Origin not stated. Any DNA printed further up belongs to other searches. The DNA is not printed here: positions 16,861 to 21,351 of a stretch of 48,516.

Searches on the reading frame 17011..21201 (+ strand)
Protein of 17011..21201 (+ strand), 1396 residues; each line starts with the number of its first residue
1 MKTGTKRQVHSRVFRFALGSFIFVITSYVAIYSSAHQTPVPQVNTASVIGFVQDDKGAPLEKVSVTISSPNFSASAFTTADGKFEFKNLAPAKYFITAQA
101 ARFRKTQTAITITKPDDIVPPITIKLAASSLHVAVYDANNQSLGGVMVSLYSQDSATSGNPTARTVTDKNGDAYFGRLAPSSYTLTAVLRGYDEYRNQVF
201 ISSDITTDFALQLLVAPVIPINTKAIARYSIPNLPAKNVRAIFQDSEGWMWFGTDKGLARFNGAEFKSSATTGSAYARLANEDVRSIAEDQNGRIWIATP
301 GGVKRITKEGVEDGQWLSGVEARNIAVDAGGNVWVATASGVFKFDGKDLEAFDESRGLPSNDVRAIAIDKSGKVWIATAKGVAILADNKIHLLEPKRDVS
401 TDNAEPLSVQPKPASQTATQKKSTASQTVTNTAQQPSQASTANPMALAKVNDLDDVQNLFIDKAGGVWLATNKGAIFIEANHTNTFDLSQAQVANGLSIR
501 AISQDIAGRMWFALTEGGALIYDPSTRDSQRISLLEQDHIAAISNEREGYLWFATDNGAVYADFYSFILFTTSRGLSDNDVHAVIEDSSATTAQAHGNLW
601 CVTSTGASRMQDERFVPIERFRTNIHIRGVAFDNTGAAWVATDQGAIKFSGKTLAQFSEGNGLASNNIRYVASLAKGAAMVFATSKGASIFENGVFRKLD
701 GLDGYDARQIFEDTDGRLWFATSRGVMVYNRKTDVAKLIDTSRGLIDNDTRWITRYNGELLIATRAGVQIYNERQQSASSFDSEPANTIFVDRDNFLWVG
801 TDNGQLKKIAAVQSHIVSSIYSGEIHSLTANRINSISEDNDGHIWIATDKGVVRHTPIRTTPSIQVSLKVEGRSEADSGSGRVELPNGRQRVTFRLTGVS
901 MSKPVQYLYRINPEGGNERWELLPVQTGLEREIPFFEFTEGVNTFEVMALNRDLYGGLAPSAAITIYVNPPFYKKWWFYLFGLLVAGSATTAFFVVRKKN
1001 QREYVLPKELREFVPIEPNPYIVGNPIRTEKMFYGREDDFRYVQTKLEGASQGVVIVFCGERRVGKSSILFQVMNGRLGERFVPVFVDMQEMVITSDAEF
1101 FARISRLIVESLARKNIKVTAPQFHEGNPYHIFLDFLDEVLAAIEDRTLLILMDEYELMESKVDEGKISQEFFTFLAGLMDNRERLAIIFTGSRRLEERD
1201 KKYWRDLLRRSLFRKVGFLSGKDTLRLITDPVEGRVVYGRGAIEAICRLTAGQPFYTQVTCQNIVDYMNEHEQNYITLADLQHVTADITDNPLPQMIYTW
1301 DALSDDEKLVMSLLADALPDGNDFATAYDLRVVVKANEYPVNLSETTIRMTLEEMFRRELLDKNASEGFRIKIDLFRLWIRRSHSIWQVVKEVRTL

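Call 60: search_protein_families(library=pfam, proteins=[window:17011-21201:+], max_evalue=0.00001)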
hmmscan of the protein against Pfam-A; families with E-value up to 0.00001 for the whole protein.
window:17011-21201:+ (1396 aa): 7 families
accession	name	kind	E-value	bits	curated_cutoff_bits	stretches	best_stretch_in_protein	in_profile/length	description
PF07494.17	Reg_prop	-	1e-44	145.2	20.4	0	827-849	1-23/24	Two component regulator propeller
PF13620.12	CarboxypepD_reg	-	1.5e-20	73.8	32.3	2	48-117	2-74/82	Carboxypeptidase regulatory-like domain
PF13715.12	CarbopepD_reg_2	-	4.6e-09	36.6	32.2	0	50-118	3-70/88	CarboxypepD_reg-like domain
PF17210.9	SdrD_B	-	5.2e-09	36.7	29.7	0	52-101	16-67/112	SdrD B-like domain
PF17802.7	SpaA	-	4.3e-08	33.7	23.1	0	134-192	6-65/91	Prealbumin-like fold domain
PF02369.22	Big_1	-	3.2e-06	27.6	34.9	0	129-175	19-64/93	Bacterial Ig-like domain (group 1)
PF11161.13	DUF2944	-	9.1e-06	26.1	32.2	0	354-422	101-168/185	Protein of unknown function (DUF2946)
